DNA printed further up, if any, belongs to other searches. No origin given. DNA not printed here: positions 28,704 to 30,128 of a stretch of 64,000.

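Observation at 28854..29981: Family B: six paralogs of an uncharacterised protein with a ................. signature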

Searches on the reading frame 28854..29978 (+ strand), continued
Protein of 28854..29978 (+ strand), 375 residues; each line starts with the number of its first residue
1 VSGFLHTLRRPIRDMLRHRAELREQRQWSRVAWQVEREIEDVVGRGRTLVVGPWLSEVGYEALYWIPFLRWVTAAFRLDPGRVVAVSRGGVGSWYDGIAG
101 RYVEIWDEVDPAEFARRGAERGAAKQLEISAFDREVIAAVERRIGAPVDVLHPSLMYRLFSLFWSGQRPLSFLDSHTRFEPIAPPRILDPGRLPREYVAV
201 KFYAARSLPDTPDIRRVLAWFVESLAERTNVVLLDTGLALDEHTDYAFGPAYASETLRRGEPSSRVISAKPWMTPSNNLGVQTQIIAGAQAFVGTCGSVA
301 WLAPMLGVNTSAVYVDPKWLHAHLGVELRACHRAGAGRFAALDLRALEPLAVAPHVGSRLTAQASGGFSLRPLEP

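Call 71: list_cluster_members(proteins=[P0018, P0090, P0057, P0001, P0126, P0122, P0129, P0155])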
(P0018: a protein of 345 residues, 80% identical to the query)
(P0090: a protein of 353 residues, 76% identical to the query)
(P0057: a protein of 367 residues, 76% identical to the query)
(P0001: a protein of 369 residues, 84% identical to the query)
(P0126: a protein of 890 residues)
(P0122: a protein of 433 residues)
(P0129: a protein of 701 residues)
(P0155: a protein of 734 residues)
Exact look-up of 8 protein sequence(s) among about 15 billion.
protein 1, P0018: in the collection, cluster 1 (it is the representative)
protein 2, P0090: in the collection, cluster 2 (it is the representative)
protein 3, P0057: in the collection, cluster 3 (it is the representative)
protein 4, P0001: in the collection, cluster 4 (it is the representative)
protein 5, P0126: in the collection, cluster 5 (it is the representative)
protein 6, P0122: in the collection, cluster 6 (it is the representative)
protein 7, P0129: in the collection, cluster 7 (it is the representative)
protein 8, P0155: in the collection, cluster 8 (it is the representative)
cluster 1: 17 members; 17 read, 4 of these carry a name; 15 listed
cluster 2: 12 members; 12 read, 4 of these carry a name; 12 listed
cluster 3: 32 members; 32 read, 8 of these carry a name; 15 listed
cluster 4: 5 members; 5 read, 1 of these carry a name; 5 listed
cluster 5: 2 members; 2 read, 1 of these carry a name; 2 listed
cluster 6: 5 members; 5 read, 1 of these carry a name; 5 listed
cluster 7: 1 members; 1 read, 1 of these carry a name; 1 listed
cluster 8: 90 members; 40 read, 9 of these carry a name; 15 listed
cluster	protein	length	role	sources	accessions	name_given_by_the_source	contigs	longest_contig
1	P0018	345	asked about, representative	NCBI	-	-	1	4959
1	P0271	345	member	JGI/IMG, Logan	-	hypothetical protein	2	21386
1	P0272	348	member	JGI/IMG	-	hypothetical protein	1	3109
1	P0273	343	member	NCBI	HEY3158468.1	MAG TPA: hypothetical protein VGJ78_05855 [Vicinamibacterales bacterium]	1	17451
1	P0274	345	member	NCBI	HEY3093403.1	MAG TPA: hypothetical protein VGJ52_09910 [Vicinamibacterales bacterium]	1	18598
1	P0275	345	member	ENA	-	-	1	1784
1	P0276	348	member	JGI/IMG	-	-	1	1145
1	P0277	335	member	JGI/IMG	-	-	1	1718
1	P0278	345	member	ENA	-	-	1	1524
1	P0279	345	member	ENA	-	-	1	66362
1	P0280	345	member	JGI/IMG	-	-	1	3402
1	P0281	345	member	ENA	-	-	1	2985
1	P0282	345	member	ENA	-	-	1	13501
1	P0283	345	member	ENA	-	-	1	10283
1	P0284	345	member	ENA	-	-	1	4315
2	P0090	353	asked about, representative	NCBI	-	-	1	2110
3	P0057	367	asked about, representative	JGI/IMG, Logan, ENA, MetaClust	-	hypothetical protein | \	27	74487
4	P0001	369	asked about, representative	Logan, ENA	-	-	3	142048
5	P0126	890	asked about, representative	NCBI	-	-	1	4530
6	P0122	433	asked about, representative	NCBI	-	-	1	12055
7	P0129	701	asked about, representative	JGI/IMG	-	hypothetical protein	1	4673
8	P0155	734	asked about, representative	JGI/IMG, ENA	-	-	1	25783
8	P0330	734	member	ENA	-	-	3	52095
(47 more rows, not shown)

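Call 72: find_encoding_contigs(protein=P0155, flank=10000, max_places=3)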
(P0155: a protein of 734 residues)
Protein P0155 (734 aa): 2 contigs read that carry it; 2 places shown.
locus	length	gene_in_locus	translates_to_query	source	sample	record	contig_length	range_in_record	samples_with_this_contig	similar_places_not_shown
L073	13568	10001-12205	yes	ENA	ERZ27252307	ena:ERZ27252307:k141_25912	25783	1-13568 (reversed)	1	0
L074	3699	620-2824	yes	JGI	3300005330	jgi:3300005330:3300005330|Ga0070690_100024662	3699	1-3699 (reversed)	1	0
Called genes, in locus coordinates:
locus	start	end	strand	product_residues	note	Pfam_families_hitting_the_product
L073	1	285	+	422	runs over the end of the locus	PF00005:ABC_tran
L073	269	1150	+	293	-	PF01061:ABC2_membrane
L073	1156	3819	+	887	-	-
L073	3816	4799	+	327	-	-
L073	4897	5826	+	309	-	-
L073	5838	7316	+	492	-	-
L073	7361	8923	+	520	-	-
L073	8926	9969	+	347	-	-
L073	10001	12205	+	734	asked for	PF00535:Glycos_transf_2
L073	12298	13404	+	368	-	PF01467:CTP_transf_like, PF13489:Methyltransf_23, PF13847:Methyltransf_31 (faint), PF08241:Methyltransf_11, PF08242:Methyltransf_12 (weak), PF13649:Methyltransf_25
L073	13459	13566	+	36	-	?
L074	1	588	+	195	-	?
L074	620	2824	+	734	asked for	PF00535:Glycos_transf_2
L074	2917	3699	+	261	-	?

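Call 74: find_encoding_contigs(protein=P0330, flank=10000, max_places=3)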
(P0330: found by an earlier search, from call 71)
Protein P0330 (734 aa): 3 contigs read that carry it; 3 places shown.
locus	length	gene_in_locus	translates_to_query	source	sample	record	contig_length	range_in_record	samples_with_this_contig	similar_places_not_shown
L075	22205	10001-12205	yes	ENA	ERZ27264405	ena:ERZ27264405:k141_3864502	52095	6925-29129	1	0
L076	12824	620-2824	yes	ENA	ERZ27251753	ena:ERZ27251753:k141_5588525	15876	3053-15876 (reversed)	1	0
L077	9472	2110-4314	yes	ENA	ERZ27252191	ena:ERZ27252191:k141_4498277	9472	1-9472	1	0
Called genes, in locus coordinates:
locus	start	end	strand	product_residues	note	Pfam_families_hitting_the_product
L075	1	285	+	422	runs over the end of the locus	PF00005:ABC_tran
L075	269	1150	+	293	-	PF01061:ABC2_membrane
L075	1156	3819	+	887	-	-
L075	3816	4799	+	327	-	-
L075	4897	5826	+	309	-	-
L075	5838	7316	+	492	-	-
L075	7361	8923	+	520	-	-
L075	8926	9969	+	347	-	-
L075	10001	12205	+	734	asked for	PF00535:Glycos_transf_2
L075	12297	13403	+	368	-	PF01467:CTP_transf_like, PF13489:Methyltransf_23, PF13847:Methyltransf_31 (faint), PF08241:Methyltransf_11, PF08242:Methyltransf_12 (weak), PF13649:Methyltransf_25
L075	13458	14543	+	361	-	PF03102:NeuB, PF08666:SAF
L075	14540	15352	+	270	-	PF00106:adh_short, PF13561:adh_short_C2, PF00106:adh_short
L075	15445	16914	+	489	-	-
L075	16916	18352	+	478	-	-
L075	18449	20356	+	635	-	PF13231:PMT_2 (weak)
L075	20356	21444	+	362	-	-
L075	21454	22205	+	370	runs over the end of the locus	PF00155:Aminotran_1_2 (weak), PF01041:DegT_DnrJ_EryC1, PF01053:Cys_Met_Meta_PP (weak)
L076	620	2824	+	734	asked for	PF00535:Glycos_transf_2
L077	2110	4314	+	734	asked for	PF00535:Glycos_transf_2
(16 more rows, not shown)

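Call 76: search_protein_families(library=ncbifam, proteins=[L075:15445-16911:+, L075:16916-18349:+, L075:5838-7313:+, L075:7361-8920:+], max_evalue=0.01)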
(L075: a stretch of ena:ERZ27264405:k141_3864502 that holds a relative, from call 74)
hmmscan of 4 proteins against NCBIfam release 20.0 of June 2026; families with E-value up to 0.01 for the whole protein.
L075:15445-16911:+ (489 aa): 2 families
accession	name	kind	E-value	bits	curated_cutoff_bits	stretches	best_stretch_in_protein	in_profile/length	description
NF046086.1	BFO_1060_trans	domain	4.7e-09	35.8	200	1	204-284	105-183/365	BFO_1060 family glycosyltransferase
TIGR04396.2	surf_polysacc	subfamily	0.00074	18.8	125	0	204-238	101-135/427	surface carbohydrate biosynthesis protein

L075:16916-18349:+ (478 aa): 2 families
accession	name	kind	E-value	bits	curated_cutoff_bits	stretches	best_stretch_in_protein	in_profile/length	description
NF046086.1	BFO_1060_trans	domain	1.7e-11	43.9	200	1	166-306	44-190/365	BFO_1060 family glycosyltransferase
TIGR04396.2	surf_polysacc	subfamily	2e-07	30.6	125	1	220-253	102-135/427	surface carbohydrate biosynthesis protein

L075:5838-7313:+ (492 aa): 1 family
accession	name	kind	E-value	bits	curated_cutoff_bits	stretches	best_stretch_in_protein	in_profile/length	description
NF046086.1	BFO_1060_trans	domain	8.5e-07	28.4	200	1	199-283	103-185/365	BFO_1060 family glycosyltransferase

L075:7361-8920:+ (520 aa): 3 families
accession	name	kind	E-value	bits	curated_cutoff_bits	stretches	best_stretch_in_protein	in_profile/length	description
NF046086.1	BFO_1060_trans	domain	4.5e-12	45.8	200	1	134-258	39-171/365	BFO_1060 family glycosyltransferase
TIGR04396.2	surf_polysacc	subfamily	4.8e-05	22.7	125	0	285-361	222-288/427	surface carbohydrate biosynthesis protein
TIGR03449.1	mycothiol_MshA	equivalog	0.002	17.1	462.5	1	197-307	170-274/406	D-inositol-3-phosphate glycosyltransferase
